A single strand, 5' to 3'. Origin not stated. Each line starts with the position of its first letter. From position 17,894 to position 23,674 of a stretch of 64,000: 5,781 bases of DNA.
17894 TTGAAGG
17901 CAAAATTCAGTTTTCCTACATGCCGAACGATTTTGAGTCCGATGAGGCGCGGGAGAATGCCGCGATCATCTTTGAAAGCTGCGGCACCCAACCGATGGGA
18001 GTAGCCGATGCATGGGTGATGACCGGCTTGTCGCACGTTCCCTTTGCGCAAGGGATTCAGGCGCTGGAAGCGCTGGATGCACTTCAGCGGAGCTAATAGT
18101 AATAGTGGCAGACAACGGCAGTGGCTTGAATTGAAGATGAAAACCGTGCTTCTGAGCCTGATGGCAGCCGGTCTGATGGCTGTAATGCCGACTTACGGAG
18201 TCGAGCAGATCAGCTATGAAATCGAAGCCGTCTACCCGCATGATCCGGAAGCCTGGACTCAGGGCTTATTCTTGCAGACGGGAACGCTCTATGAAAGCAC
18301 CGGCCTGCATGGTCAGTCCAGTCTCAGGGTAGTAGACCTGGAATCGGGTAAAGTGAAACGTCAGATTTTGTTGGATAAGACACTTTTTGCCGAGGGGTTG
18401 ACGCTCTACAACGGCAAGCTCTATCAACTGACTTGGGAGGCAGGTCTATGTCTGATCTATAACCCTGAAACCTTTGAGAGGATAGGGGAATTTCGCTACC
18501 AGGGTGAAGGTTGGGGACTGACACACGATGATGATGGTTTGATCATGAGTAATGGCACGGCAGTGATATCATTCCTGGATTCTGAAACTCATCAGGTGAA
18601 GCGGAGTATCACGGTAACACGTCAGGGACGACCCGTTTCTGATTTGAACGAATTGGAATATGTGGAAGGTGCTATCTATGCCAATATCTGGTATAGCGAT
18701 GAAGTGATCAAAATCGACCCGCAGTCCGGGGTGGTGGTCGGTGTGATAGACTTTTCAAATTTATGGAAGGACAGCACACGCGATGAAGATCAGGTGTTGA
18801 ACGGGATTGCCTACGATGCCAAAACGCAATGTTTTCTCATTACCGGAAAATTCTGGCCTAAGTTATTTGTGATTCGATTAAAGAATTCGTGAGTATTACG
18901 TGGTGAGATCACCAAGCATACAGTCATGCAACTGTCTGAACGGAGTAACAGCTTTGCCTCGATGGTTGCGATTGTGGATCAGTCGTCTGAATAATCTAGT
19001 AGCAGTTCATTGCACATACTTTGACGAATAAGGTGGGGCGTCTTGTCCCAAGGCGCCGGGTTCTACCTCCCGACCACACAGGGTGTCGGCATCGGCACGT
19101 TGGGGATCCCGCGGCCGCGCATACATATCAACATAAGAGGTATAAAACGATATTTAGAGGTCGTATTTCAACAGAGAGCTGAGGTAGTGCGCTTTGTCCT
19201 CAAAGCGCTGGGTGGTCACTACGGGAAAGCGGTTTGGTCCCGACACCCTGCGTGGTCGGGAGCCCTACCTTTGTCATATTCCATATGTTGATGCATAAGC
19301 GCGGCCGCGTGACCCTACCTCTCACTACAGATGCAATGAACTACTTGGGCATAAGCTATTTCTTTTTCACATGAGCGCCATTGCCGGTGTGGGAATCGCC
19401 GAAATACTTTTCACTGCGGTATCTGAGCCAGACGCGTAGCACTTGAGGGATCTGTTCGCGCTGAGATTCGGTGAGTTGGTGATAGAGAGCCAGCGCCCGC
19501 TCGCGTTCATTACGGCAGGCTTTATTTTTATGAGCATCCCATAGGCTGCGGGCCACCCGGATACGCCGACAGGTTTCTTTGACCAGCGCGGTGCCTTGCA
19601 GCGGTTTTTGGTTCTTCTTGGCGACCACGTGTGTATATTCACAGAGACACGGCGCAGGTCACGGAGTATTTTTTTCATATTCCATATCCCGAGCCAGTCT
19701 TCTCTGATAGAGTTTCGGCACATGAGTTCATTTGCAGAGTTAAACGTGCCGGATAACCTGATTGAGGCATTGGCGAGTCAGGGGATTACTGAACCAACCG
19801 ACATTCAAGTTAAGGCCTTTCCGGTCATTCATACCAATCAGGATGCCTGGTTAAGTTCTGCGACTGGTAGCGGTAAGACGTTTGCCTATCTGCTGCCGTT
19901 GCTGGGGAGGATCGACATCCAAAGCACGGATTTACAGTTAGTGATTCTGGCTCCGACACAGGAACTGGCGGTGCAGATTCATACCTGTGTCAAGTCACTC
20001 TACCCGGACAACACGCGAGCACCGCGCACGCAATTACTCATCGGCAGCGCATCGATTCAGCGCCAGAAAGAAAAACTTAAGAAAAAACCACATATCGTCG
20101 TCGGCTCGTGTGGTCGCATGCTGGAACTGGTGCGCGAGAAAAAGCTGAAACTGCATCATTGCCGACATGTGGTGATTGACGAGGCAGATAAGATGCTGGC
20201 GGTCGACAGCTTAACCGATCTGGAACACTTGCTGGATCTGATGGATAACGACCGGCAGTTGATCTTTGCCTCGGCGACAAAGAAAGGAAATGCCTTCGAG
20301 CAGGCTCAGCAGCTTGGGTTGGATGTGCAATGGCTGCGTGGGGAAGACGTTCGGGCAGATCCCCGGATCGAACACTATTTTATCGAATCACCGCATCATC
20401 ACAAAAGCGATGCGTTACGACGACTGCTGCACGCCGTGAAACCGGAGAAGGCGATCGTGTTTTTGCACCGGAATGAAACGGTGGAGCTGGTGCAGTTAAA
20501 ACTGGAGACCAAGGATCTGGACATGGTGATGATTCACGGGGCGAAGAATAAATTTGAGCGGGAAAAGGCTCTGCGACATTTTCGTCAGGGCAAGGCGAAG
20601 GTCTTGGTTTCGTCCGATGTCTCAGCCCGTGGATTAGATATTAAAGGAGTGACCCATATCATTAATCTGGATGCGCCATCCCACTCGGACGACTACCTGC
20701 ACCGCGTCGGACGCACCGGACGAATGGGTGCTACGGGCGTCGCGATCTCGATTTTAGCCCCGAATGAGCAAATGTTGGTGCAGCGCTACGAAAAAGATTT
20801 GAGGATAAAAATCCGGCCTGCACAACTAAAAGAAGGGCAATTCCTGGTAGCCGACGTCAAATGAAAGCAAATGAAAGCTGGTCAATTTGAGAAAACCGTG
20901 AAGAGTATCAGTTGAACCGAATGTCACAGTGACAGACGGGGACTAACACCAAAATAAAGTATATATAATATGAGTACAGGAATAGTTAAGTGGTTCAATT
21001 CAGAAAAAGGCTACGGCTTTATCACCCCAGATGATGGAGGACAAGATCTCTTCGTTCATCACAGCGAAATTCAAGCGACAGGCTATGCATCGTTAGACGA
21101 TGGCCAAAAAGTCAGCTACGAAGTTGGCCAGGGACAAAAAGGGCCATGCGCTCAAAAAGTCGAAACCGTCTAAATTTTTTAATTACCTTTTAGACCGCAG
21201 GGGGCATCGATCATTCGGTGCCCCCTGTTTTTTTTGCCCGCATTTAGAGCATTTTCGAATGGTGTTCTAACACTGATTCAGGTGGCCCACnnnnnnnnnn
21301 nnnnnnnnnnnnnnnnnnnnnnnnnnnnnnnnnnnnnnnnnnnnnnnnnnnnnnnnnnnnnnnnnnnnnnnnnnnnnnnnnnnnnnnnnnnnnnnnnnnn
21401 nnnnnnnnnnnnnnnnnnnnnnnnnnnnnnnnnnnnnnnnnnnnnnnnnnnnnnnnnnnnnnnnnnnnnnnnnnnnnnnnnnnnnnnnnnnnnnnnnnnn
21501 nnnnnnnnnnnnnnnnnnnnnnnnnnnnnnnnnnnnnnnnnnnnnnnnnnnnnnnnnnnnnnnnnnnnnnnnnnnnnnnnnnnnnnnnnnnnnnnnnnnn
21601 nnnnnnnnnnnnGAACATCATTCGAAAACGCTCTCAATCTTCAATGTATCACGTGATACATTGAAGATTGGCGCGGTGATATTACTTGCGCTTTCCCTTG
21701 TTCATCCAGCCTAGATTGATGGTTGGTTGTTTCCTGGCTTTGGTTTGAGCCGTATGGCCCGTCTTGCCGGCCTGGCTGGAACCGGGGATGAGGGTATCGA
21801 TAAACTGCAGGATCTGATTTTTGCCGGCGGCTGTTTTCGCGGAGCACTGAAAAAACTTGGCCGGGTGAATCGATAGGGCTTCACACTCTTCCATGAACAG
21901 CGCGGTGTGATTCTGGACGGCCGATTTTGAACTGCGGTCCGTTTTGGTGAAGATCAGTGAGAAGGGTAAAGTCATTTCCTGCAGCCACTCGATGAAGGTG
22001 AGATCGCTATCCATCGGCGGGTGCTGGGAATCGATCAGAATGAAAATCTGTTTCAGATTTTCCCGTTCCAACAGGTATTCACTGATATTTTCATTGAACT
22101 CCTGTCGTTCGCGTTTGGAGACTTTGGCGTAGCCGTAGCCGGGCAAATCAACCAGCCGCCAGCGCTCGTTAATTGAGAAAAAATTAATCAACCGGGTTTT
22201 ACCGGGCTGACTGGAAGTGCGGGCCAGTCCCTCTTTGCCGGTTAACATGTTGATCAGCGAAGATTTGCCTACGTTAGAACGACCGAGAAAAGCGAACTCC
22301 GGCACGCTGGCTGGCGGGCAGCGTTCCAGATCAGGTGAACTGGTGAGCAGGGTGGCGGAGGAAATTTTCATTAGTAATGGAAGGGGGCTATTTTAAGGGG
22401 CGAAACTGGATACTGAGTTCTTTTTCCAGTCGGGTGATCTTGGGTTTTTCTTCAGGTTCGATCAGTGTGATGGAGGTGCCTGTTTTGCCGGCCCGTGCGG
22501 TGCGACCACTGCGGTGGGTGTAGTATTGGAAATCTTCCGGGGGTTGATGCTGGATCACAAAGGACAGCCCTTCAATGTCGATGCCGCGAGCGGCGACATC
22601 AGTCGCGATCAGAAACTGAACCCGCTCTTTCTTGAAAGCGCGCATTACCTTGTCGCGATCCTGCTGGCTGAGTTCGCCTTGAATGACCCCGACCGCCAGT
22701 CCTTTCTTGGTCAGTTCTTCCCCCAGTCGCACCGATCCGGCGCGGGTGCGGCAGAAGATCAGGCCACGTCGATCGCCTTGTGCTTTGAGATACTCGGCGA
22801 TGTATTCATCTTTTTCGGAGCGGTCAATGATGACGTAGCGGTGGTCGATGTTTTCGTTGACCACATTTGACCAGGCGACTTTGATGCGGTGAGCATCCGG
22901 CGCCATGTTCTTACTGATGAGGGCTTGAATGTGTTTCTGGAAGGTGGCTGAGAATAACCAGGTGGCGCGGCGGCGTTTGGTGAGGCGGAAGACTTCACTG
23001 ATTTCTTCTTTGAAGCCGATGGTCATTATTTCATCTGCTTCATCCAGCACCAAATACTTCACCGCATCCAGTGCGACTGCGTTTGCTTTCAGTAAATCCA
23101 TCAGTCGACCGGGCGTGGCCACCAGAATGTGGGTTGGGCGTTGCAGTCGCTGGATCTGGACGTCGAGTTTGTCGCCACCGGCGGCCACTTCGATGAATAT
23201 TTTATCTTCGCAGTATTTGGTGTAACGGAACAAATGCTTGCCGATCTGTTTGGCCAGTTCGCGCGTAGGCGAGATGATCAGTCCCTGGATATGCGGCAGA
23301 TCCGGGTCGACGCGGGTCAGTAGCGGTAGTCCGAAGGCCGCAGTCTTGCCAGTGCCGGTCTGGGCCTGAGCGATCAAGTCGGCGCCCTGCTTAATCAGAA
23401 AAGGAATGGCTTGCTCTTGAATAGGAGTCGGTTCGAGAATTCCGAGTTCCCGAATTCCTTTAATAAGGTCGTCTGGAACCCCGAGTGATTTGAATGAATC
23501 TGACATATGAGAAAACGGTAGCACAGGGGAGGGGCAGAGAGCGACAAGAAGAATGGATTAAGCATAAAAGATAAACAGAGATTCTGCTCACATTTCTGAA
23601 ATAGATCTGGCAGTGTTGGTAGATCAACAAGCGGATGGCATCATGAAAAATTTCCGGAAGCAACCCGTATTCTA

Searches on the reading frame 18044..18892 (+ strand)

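Call 88: search_protein_families(library=pfam, proteins=[window:18044-18892:+], max_evalue=0.001)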
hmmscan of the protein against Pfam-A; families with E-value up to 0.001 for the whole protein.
window:18044-18892:+ (282 aa): 2 families
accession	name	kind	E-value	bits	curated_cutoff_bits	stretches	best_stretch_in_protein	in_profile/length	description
PF05096.18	Glu_cyclase_2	-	4.1e-91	305.3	22.3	1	50-279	19-249/249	Glutamine cyclotransferase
PF21959.2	DUF6923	-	1.2e-05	25.7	27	0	69-142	87-160/234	Repeat of unknown function (DUF6923)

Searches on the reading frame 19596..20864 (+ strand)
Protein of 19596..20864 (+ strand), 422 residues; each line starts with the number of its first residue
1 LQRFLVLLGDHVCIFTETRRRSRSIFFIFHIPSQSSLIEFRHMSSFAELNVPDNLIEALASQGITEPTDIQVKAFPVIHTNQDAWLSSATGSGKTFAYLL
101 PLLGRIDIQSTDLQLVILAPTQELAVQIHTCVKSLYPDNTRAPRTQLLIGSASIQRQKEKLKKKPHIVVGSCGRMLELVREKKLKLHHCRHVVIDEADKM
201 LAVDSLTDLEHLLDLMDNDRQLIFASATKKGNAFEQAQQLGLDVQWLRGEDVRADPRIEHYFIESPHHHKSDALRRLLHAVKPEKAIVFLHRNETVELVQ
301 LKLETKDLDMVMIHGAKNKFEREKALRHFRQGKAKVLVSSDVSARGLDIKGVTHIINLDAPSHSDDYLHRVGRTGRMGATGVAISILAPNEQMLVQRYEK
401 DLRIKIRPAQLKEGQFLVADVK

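Call 16: search_protein_families(library=pfam, proteins=[window:19596-20864:+])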
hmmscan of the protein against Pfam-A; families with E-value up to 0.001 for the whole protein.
window:19596-20864:+ (422 aa): 4 families
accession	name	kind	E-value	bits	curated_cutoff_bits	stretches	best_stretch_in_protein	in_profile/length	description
PF00270.35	DEAD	-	6.7e-35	120.7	26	1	68-230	1-161/167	DEAD/DEAH box helicase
PF00271.37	Helicase_C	-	8.8e-29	100.4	23.5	1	270-378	2-110/110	Helicase conserved C-terminal domain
PF04851.21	ResIII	-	4.1e-07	30.5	22.5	1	73-204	20-141/164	Type III restriction enzyme, res subunit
PF00697.28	PRAI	-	8.3e-05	22.8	22.7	1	264-341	29-104/193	N-(5'phosphoribosyl)anthranilate (PRA) isomerase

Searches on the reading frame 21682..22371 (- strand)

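Call 16: search_protein_families(library=pfam, proteins=[window:21682-22371:-])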
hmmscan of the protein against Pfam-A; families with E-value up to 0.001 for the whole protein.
window:21682-22371:- (229 aa): 7 families
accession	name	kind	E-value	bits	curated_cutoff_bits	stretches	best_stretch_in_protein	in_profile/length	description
PF01926.29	MMR_HSR1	-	4.6e-20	72.3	21.9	1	26-143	2-113/113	50S ribosome-binding GTPase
PF02421.24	FeoB_N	-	8.5e-10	38.8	27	1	26-159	3-130/156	Ferrous iron transport protein B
PF03193.22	RsgA_GTPase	-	1.5e-07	31.8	30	1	27-79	110-168/174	RsgA GTPase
PF00350.29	Dynamin_N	-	1.6e-05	25.5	27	0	27-52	2-27/168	Dynamin family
PF09439.16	SRPRB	-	0.00012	21.9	25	1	23-117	3-84/178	Signal recognition particle receptor beta subunit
PF00071.28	Ras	-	0.00089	19.3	21.6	0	133-189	103-154/162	Ras family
PF00009.33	GTP_EFTU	-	0.00093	19.3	26.5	0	110-196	97-187/188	Elongation factor Tu GTP binding domain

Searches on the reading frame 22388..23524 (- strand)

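Call 88: search_protein_families(library=pfam, proteins=[window:22388-23524:-], max_evalue=0.001)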
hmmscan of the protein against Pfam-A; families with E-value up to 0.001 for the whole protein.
window:22388-23524:- (378 aa): 3 families
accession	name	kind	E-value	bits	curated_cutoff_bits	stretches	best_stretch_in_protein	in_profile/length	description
PF00270.35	DEAD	-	1.4e-44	152.3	26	1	33-200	1-165/167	DEAD/DEAH box helicase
PF00271.37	Helicase_C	-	5.9e-26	91.3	23.5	1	238-346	2-110/110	Helicase conserved C-terminal domain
PF04851.21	ResIII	-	4.1e-06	27.2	22.5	1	30-195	2-162/164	Type III restriction enzyme, res subunit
